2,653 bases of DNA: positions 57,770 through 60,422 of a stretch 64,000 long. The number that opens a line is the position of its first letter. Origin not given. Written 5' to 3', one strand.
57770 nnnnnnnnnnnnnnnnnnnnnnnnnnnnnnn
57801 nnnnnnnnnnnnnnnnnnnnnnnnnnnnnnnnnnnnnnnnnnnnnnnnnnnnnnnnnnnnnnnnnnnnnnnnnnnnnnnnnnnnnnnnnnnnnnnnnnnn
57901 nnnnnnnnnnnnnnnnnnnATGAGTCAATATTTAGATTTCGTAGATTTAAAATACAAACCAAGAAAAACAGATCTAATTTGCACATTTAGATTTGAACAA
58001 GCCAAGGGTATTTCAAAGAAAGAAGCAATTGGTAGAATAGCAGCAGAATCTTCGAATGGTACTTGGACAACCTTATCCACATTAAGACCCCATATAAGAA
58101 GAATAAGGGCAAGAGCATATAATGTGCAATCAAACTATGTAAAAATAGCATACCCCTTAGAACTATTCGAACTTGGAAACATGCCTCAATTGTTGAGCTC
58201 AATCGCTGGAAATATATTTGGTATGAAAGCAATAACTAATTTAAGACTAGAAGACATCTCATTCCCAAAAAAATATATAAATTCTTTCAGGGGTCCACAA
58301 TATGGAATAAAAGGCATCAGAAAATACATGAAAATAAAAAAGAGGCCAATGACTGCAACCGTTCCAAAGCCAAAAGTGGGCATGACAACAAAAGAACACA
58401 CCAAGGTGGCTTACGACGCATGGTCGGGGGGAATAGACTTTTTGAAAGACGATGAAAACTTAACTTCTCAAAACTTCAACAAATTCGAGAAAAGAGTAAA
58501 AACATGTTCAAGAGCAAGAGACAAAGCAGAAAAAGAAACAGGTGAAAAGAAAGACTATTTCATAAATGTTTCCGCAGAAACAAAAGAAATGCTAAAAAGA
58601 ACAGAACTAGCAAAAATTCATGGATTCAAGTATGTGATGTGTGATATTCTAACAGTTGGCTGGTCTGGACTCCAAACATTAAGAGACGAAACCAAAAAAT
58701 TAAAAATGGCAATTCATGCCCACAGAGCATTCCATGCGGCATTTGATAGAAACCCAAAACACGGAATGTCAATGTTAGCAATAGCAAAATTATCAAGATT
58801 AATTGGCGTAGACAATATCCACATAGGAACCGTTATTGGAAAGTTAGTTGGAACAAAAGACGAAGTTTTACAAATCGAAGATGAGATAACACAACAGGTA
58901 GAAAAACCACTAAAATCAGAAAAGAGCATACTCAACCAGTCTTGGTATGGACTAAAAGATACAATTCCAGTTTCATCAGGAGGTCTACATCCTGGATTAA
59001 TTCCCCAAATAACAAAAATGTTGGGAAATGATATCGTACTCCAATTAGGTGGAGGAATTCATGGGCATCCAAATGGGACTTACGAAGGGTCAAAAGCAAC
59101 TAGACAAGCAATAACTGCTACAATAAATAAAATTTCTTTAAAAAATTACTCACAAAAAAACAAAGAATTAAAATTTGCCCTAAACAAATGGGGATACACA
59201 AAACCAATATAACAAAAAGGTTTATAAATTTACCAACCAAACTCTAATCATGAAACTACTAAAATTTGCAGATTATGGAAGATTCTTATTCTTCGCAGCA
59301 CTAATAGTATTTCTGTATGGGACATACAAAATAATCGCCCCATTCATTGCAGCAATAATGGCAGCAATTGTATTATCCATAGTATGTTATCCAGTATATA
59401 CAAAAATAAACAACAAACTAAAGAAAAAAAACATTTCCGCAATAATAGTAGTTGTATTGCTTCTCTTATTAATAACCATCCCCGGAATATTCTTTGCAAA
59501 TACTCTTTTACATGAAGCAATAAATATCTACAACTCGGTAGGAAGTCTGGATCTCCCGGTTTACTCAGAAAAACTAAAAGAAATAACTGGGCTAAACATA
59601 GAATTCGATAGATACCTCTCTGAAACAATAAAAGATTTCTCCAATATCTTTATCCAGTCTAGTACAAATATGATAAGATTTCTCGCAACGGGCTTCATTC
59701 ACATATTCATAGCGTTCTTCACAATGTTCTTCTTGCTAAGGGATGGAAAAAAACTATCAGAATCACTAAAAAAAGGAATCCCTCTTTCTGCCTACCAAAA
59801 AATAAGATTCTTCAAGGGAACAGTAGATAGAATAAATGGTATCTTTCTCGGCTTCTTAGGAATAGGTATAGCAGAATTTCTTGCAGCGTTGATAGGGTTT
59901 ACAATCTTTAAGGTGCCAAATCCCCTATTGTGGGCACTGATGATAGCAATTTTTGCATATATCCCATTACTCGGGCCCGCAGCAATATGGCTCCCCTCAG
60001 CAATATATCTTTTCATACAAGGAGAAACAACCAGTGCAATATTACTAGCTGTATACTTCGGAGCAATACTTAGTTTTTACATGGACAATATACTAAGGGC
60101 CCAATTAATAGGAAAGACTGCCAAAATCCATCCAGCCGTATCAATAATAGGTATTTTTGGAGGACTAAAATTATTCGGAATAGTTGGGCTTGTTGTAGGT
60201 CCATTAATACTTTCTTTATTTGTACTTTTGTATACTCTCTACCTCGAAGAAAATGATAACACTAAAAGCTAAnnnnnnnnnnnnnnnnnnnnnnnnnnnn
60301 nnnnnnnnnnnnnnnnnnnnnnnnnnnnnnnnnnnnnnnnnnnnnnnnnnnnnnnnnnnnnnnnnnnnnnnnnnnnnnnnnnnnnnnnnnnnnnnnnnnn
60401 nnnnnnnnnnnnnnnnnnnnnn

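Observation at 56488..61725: AMP-salvage / RuBisCO module: R15P-isomerase-like, HAD phosphatase, form-III-like RuBisCO, AI-2E permease, AMP phosphorylase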

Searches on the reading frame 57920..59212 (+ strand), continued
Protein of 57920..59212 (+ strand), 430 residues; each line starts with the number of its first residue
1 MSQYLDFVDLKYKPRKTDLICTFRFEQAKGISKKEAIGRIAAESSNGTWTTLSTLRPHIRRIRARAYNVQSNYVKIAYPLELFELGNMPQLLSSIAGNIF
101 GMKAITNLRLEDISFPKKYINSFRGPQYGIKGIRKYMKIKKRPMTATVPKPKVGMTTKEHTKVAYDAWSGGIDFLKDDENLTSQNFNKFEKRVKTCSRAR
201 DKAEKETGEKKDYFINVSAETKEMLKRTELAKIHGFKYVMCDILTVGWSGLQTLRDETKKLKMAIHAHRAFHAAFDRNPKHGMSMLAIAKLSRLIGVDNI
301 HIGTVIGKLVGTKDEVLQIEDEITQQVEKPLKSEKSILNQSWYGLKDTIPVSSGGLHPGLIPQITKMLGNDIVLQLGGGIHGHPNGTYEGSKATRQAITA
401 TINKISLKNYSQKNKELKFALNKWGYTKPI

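Call 52: search_solved_structures(query=window:57920-59212:+, show_alignments=5, max_evalue=1e-120)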
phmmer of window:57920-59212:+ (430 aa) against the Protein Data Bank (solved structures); distinct sequences matched with E-value up to 1e-120: 7.
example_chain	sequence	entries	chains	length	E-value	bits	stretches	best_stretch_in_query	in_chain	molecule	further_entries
6hun_A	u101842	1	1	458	1.5e-140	472.1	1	2-430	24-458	Ribulose bisphosphate carboxylase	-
2cwx_A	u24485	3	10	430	3.5e-134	451.1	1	3-428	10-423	Ribulose bisphosphate carboxylase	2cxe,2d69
3wqp_A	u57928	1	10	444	1.1e-125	423.2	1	6-430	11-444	Ribulose bisphosphate carboxylase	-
3kdo_A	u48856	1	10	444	3.1e-125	421.7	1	6-430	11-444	Ribulose bisphosphate carboxylase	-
1geh_A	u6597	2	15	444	1e-124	420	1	6-430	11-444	RIBULOSE-1,5-BISPHOSPHATE CARBOXYLASE/OXYGENASE | Ribulose bisphosphate carboxylase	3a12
3a13_A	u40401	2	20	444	1.4e-124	419.5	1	6-430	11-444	Ribulose bisphosphate carboxylase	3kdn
8dht_A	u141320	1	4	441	1.5e-122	412.8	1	4-430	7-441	Ribulose bisphosphate carboxylase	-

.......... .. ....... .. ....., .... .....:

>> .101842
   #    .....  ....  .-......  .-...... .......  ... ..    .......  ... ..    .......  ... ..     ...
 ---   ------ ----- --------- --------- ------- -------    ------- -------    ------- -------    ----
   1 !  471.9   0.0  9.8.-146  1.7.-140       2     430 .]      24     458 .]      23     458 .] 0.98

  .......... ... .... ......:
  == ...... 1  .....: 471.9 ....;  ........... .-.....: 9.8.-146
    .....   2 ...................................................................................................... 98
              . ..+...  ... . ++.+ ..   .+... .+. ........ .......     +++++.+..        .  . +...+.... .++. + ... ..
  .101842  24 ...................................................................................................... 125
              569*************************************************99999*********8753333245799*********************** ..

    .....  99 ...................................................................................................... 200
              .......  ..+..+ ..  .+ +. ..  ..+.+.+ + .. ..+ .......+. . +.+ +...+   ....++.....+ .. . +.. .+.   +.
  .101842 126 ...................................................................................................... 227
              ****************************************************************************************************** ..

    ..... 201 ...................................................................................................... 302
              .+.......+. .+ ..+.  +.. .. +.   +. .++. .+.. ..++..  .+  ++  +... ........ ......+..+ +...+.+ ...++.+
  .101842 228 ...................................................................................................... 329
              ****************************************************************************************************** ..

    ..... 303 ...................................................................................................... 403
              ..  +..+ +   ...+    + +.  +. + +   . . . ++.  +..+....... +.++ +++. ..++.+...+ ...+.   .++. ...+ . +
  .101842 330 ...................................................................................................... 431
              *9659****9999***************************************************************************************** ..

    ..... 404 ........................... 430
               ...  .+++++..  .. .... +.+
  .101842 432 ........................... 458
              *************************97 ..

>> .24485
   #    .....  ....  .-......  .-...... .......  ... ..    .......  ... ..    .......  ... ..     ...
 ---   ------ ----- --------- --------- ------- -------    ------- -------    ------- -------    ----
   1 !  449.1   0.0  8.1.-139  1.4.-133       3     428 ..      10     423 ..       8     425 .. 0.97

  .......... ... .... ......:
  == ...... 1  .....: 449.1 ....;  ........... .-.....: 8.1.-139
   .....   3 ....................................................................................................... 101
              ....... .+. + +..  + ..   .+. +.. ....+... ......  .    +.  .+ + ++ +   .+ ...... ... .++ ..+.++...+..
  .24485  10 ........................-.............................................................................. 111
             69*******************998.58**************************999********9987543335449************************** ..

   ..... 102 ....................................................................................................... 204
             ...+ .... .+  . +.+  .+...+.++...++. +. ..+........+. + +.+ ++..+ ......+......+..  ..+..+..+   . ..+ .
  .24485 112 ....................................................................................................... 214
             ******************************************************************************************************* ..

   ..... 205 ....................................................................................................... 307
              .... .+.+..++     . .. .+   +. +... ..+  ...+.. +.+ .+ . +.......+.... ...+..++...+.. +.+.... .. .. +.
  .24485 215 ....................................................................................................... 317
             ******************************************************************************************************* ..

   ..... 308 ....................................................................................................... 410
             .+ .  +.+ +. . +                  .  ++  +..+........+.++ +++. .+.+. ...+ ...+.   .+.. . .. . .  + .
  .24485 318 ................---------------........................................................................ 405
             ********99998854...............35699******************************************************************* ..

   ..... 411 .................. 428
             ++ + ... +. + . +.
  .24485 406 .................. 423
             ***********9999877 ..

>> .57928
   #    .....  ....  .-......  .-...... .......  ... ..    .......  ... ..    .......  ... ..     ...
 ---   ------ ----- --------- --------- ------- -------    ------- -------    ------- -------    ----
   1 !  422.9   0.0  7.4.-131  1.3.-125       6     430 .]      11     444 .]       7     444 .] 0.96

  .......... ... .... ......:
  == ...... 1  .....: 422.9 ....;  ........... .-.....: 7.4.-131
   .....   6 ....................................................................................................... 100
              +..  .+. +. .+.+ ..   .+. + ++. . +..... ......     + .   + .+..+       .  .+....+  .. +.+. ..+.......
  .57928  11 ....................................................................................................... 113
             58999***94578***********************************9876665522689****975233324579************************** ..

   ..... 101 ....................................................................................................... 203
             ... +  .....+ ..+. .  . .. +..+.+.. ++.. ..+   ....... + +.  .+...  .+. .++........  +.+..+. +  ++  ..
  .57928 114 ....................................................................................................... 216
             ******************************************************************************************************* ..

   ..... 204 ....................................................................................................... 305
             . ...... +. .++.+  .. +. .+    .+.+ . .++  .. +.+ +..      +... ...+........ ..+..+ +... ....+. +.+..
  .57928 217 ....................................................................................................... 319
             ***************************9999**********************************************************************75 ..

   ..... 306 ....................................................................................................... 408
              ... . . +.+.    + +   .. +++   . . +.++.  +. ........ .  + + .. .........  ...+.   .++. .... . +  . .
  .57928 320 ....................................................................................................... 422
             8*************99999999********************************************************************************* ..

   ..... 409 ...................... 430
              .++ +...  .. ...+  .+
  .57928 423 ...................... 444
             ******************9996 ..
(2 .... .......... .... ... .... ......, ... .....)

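Call 86: list_cluster_members(proteins=[window:57920-59212:+, P0121, P0241, window:60253-61725:+, window:59250-60272:+])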
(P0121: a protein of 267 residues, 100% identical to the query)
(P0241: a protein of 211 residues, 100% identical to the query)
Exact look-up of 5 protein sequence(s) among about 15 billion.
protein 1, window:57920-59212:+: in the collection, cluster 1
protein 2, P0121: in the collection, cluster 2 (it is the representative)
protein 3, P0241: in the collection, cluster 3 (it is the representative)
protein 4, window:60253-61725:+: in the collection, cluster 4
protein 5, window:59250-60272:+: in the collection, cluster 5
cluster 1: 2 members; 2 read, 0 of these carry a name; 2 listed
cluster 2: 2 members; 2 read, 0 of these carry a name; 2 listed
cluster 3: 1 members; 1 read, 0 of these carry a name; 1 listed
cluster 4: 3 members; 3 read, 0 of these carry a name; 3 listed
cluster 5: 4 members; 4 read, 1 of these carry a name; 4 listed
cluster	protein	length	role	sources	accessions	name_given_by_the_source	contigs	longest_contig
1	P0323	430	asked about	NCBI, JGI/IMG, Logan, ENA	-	-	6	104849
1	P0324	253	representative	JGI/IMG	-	-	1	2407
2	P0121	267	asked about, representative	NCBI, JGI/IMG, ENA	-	-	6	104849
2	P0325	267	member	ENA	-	-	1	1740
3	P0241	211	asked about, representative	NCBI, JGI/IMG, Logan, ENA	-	-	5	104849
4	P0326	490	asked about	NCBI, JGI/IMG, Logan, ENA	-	-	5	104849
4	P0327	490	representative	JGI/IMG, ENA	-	-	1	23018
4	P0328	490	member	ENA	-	-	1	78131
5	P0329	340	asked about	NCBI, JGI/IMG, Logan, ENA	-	-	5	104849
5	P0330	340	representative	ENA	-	-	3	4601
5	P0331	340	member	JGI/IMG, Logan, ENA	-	predicted PurR-regulated permease PerM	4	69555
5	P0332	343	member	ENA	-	-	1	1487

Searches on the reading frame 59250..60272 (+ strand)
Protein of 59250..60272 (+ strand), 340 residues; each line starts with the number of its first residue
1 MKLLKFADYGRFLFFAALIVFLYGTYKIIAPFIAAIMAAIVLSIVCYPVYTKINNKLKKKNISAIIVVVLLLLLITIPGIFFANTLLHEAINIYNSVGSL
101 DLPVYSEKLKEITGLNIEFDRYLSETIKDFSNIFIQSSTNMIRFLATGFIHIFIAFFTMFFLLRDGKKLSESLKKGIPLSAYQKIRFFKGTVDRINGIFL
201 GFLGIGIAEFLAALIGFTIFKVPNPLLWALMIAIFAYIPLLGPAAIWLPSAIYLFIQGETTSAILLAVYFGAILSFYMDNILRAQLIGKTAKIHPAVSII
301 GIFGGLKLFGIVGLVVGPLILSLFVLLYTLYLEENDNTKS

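Call 3: search_protein_families(library=pfam, proteins=[window:59250-60272:+], max_evalue=0.01)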
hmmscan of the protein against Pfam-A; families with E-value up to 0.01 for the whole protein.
window:59250-60272:+ (340 aa): 1 family
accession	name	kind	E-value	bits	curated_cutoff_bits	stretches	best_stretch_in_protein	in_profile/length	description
PF01594.21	AI-2E_transport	-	1.1e-47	163.2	34.3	1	13-328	2-323/327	AI-2E family transporter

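Call 4: search_protein_families(library=ncbifam, proteins=[window:59250-60272:+], max_evalue=0.01)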
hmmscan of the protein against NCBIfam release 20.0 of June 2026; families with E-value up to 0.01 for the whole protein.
window:59250-60272:+ (340 aa): 2 families
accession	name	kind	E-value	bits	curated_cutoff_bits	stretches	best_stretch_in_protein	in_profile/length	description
TIGR02872.1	spore_ytvI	equivalog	8.5e-31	107.6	198.15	2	121-324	130-332/341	sporulation integral membrane protein YtvI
NF008216.0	PRK10983.1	equivalog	3.7e-19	69.2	305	1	13-337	14-350/370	AI-2E family transporter YdiK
